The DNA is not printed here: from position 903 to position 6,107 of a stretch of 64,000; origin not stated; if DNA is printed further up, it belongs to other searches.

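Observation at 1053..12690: Tandem duplicated giant membrane-anchored proteins carrying a C-terminal gingipain-like C25 peptidase domain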

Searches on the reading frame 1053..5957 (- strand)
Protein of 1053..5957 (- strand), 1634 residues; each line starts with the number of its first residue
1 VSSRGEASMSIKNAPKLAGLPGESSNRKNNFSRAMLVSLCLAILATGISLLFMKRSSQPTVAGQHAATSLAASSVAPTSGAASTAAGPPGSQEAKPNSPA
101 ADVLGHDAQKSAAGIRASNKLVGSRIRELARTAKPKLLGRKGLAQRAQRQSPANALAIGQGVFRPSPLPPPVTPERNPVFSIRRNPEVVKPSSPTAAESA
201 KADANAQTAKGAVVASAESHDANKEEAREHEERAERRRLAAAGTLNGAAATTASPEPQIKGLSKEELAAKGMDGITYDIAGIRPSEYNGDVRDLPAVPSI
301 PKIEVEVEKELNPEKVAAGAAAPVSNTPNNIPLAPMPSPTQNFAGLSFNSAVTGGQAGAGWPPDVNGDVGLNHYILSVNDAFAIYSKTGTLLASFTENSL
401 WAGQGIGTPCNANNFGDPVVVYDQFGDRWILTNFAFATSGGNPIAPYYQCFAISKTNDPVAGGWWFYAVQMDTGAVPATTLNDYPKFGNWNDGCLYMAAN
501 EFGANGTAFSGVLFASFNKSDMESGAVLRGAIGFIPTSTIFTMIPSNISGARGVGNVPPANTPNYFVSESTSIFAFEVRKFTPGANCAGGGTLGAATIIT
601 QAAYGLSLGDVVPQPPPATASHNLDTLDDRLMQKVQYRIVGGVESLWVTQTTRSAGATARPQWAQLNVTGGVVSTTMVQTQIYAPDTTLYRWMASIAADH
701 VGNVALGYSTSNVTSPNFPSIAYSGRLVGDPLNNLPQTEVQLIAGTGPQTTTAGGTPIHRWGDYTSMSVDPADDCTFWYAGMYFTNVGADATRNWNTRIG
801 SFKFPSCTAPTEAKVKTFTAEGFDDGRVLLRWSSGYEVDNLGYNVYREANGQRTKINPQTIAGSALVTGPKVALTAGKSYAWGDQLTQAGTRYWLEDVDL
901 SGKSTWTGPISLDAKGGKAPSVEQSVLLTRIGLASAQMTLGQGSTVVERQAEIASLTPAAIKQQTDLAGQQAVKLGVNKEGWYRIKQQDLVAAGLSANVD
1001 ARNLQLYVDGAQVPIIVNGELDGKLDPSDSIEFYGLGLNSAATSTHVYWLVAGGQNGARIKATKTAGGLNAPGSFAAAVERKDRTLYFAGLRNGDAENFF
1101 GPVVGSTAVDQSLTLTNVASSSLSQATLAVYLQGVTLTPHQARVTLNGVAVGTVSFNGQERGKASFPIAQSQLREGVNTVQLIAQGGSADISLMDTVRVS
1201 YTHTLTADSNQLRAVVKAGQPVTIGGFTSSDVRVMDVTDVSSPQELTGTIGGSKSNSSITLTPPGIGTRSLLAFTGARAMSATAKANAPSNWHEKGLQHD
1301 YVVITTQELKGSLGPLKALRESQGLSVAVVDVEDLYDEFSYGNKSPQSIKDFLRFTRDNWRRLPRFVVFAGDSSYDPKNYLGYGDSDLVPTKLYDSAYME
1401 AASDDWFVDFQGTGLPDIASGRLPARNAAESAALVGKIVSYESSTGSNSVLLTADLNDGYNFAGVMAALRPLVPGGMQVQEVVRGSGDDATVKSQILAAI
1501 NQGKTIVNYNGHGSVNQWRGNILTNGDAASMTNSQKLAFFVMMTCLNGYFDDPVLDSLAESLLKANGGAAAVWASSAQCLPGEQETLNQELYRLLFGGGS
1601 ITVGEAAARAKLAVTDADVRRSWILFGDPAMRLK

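Call 5: search_protein_families(library=pfam, proteins=[window:1053-5957:-], max_evalue=0.01)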
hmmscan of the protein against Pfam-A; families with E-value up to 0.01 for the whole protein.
window:1053-5957:- (1634 aa): 1 family
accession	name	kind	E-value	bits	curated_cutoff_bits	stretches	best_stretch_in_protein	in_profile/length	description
PF01364.23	Peptidase_C25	-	2.6e-79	267.6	23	1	1301-1633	1-374/374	Peptidase family C25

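Call 6: search_protein_families(library=ncbifam, proteins=[window:1053-5957:-], max_evalue=0.01)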
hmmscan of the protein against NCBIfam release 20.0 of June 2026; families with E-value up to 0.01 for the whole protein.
window:1053-5957:- (1634 aa): 2 families
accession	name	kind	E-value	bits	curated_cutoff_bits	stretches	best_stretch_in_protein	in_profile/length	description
NF033707.1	T9SS_sortase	equivalog_domain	3e-75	253.7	420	2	967-1455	2-537/1095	type IX secretion system sortase PorU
NF052324.1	PorU_rel_Nterm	equivalog_domain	5.5e-61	206.8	450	2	1096-1633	189-765/879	putative type IX secretion system sortase PorU2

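Call 8: search_solved_structures(query=window:1053-5957:-, max_evalue=0.01, show_alignments=3)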
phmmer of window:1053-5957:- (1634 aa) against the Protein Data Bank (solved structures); distinct sequences matched with E-value up to 0.01: 5.
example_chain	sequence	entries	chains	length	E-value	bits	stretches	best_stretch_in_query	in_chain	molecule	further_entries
6za2_A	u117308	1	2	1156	6.6e-09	37.2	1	1262-1633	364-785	Por secretion system protein porU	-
1cvr_A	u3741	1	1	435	2.3e-06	28.8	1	1491-1631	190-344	GINGIPAIN R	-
4ief_B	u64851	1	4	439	8.8e-06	26.8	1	1491-1631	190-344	Gingipain R2 Mature Domain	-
4tkx_L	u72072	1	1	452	9.1e-06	26.8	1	1399-1576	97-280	Lys-gingipain W83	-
4rbm_A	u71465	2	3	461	9.5e-06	26.7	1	1399-1576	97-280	Lys-gingipain W83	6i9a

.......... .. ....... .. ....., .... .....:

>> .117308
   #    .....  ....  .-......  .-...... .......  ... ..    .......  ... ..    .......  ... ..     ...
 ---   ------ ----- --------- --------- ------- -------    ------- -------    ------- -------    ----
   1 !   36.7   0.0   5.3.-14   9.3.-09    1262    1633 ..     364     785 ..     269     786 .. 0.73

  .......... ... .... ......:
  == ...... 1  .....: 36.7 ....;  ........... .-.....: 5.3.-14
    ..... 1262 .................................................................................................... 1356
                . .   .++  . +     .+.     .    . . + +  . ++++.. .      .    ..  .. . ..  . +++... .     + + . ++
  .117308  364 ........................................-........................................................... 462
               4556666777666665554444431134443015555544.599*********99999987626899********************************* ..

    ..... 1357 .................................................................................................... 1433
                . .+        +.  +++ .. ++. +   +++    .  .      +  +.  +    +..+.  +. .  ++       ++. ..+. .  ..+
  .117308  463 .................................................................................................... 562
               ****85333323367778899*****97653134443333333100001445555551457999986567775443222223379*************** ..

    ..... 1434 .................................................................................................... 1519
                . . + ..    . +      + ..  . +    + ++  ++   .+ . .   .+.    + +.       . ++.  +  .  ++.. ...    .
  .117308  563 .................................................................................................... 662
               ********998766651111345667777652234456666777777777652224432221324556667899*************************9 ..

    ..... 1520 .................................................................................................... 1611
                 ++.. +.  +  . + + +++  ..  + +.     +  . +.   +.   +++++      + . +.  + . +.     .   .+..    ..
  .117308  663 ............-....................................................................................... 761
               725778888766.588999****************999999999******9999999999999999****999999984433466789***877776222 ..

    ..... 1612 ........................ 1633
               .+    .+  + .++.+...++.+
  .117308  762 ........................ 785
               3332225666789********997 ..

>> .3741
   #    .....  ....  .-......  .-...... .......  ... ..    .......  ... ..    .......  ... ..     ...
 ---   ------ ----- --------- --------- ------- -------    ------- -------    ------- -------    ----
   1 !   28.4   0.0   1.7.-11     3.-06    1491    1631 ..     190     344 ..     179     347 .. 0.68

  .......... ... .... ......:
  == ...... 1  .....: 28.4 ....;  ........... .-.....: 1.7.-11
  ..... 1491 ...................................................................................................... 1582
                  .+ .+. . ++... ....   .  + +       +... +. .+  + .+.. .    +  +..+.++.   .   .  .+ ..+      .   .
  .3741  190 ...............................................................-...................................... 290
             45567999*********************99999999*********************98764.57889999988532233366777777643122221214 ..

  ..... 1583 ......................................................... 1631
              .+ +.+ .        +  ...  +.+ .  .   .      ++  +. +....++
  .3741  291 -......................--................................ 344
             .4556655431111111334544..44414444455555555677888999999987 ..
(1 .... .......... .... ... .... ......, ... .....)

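Call 9: find_homologous_proteins(query=window:1053-5957:-)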
Query window:1053-5957:- (1634 aa): 499 proteins with E <= 0.001 among 8000 candidates; the best 120 are listed.
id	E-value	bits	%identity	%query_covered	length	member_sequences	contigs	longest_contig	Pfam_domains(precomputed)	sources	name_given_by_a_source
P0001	0.0e+0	3649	100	100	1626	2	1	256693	PF01364.25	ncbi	-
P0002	0.0e+0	2597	72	100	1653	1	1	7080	PF01364.25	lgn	-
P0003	0.0e+0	2567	74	94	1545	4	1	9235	PF01364.25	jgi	jgi:hypothetical protein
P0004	0.0e+0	2454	68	100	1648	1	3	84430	PF01364.25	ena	-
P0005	0.0e+0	2443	69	100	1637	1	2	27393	PF01364.25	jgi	jgi:hypothetical protein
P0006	0.0e+0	2441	68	100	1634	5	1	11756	PF01364.25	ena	-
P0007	0.0e+0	2424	68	100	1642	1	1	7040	PF01364.25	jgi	jgi:hypothetical protein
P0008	0.0e+0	2383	67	100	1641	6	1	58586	PF01364.25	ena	-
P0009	0.0e+0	2247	72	85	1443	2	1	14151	PF01364.25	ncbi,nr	ncbi:MAG TPA: C25 family cysteine peptidase [Blastocatellia bacterium]|nr:C25 family cysteine peptid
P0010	0.0e+0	2158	65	91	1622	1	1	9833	PF01364.25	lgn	-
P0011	0.0e+0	2134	61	98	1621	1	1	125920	PF01364.25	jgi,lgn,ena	-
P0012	0.0e+0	2119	64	91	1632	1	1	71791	PF01364.25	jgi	jgi:Peptidase family C25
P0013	0.0e+0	2081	59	98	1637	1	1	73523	PF01364.25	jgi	jgi:Peptidase family C25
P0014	0.0e+0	2060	59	98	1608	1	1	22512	PF01364.25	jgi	jgi:Peptidase family C25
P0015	0.0e+0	2056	65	87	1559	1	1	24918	PF01364.25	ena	-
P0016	0.0e+0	1856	60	84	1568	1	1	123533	PF01364.25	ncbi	ncbi:MAG: C25 family cysteine peptidase [Acidobacteriota bacterium]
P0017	0.0e+0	1420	50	51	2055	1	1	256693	PF13715.13,PF13620.13,PF01364.25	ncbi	-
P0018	0.0e+0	1238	52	50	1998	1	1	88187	PF13715.13,PF13620.13,PF01364.25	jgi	jgi:hypothetical protein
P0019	0.0e+0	1058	75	39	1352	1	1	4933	PF00395.26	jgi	jgi:hypothetical protein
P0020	0.0e+0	1051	64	48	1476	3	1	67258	PF00395.26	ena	-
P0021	0.0e+0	1050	75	39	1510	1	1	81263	PF00395.26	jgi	jgi:hypothetical protein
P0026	3.2e-289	981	42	51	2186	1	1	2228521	PF13715.13,PF13620.13,PF01364.25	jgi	jgi:hypothetical protein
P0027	1.8e-252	859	62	39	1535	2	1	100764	PF00395.26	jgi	jgi:hypothetical protein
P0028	7.6e-240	818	43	36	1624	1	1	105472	PF13620.13,PF01364.25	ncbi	ncbi:MAG TPA: C25 family cysteine peptidase, partial [Pyrinomonadaceae bacterium]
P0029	2.1e-224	766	64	32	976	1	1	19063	PF13620.13,PF13946.12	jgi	jgi:hypothetical protein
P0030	1.0e-221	758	61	34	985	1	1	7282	PF13620.13,PF13946.12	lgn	-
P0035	1.1e-214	734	63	33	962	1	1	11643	PF13715.13,PF13620.13,PF22904.4,PF13946.12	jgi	jgi:Carboxypeptidase regulatory-like domain/Domain of unknown function (DUF4214)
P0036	1.3e-213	731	64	33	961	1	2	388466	PF13715.13,PF13620.13,PF13946.12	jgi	jgi:hypothetical protein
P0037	3.4e-213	729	62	33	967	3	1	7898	PF13715.13,PF13620.13,PF13946.12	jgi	jgi:hypothetical protein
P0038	6.9e-213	728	61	34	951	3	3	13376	PF13620.13,PF13946.12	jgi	-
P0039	2.0e-211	723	63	33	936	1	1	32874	PF13620.13,PF17210.10,PF13946.12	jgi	jgi:hypothetical protein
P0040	2.2e-210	720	62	33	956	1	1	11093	PF13715.13,PF13620.13,PF13946.12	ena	-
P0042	1.4e-206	707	62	33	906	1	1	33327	PF13620.13,PF17210.10,PF13946.12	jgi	-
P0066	1.8e-191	657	53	37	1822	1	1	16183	PF13620.13,PF13946.12,PF00041.28,PF16656.12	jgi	jgi:Carboxypeptidase regulatory-like domain/Fibronectin type III domain/Domain of unknown function (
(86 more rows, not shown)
